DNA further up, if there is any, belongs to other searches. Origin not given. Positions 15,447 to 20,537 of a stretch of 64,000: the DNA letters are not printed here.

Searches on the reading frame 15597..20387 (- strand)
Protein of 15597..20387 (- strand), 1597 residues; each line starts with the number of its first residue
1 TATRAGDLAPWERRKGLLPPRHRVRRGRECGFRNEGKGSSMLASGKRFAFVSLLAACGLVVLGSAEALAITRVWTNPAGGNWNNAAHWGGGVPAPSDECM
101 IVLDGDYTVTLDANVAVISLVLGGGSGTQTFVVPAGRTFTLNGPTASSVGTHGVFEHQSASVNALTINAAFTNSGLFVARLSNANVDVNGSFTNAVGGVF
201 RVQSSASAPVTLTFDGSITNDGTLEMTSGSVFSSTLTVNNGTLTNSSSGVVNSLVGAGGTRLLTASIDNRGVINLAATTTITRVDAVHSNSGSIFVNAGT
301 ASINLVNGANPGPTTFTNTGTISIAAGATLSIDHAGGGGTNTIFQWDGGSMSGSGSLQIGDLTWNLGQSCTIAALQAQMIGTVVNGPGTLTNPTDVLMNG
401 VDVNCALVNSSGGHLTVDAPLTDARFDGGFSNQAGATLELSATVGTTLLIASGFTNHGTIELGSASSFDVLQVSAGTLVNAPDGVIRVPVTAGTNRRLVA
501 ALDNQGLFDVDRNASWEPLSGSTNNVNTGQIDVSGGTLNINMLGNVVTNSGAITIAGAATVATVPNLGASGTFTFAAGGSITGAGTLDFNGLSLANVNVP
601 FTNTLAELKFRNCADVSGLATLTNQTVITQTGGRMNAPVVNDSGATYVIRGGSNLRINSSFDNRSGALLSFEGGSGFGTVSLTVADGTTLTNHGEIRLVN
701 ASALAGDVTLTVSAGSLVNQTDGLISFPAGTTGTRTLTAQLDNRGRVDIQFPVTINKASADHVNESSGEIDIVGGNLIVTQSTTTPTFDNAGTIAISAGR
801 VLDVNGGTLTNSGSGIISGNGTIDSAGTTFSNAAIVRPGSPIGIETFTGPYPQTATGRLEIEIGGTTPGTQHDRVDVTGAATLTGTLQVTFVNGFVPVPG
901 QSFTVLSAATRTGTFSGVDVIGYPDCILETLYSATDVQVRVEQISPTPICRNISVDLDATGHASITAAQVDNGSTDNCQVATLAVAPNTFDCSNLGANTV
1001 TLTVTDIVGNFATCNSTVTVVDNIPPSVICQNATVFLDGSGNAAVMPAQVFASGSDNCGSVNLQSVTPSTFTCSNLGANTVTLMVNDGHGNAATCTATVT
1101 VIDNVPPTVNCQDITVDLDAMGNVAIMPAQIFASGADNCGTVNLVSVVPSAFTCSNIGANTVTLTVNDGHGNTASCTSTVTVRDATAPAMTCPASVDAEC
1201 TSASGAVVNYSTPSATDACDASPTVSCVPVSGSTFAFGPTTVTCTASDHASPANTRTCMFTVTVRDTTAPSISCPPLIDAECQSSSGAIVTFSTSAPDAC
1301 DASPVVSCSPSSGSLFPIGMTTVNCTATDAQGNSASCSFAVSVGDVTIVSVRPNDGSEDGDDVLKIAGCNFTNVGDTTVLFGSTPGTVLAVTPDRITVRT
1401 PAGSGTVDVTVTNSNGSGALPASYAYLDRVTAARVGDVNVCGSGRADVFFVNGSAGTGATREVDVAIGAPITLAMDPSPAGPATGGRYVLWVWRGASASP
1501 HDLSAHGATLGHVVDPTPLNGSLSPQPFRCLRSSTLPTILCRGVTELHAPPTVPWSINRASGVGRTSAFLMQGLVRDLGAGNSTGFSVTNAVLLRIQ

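Call 37: search_protein_families(library=pfam, proteins=[window:15597-20387:-], max_evalue=0.00001)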
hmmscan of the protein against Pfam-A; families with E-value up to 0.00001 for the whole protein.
window:15597-20387:- (1597 aa): 1 family
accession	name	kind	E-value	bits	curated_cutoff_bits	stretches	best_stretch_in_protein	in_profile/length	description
PF02494.22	HYR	-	3.2e-31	107.9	21.7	2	1266-1343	2-81/81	HYR domain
